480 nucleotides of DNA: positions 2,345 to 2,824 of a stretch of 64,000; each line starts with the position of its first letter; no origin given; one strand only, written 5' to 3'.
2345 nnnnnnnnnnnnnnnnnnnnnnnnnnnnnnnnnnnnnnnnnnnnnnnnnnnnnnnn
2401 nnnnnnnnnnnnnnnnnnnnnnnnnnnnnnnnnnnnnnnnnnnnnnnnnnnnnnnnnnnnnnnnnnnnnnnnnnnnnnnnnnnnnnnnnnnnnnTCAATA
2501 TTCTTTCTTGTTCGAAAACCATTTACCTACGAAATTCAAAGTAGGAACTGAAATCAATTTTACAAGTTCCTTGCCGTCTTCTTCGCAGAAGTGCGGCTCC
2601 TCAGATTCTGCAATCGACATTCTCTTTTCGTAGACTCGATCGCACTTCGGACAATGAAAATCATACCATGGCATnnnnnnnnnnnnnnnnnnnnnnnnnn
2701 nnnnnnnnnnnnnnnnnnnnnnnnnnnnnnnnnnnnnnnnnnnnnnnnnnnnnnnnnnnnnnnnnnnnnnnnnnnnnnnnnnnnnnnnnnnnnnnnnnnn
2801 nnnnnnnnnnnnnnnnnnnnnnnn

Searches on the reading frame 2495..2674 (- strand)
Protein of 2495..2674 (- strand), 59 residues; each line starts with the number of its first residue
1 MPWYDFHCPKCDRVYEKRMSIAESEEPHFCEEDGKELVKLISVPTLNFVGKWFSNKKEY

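Call 64: search_protein_families(library=pfam, alignment_id=A8, max_evalue=0.01)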
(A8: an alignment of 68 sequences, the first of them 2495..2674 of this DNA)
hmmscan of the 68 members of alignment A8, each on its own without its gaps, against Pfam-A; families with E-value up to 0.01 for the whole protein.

A. member 1, window:2495-2674:- (59 aa): 2 families
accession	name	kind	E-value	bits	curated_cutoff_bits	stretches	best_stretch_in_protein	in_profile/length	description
PF09723.15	Zn_ribbon_8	-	8.6e-09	35.7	34.4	1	1-41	1-41/41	Zinc ribbon domain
PF05191.20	ADK_lid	-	0.0015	18.8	26.6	1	8-39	4-33/36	Adenylate kinase, active site lid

B. families by the number of members that match (of 68 scanned): 26 families (the first 25 are shown)
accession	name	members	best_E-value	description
PF23940.1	DUF7275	1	1.1e-70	Domain of unknown function (DUF7275)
PF00075.30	RNase_H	1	4.9e-36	RNase H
PF01145.31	Band_7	1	1.3e-28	SPFH domain / Band 7 family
PF13385.13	Laminin_G_3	1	3.5e-15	Concanavalin A-like lectin/glucanases superfamily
PF23942.1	DUF7277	1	5.5e-09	Domain of unknown function (DUF7277)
PF09723.15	Zn_ribbon_8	1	8.6e-09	Zinc ribbon domain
PF14559.12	TPR_19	1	1.2e-05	Tetratricopeptide repeat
PF13191.12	AAA_16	1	2e-05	AAA ATPase domain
PF23914.1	TPR_CcmH_CycH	1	4.1e-05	Cytochrome c-type biogenesis protein H TPR domain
PF13428.12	TPR_14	1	0.00037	Tetratricopeptide repeat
PF19668.4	DUF6171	1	0.00038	Family of unknown function (DUF6171)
PF13384.12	HTH_23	1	0.00039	Homeodomain-like domain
PF07719.23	TPR_2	1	0.00087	Tetratricopeptide repeat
PF11488.14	Lge1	1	0.00098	Transcriptional regulatory protein LGE1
PF13414.12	TPR_11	1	0.0013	TPR repeat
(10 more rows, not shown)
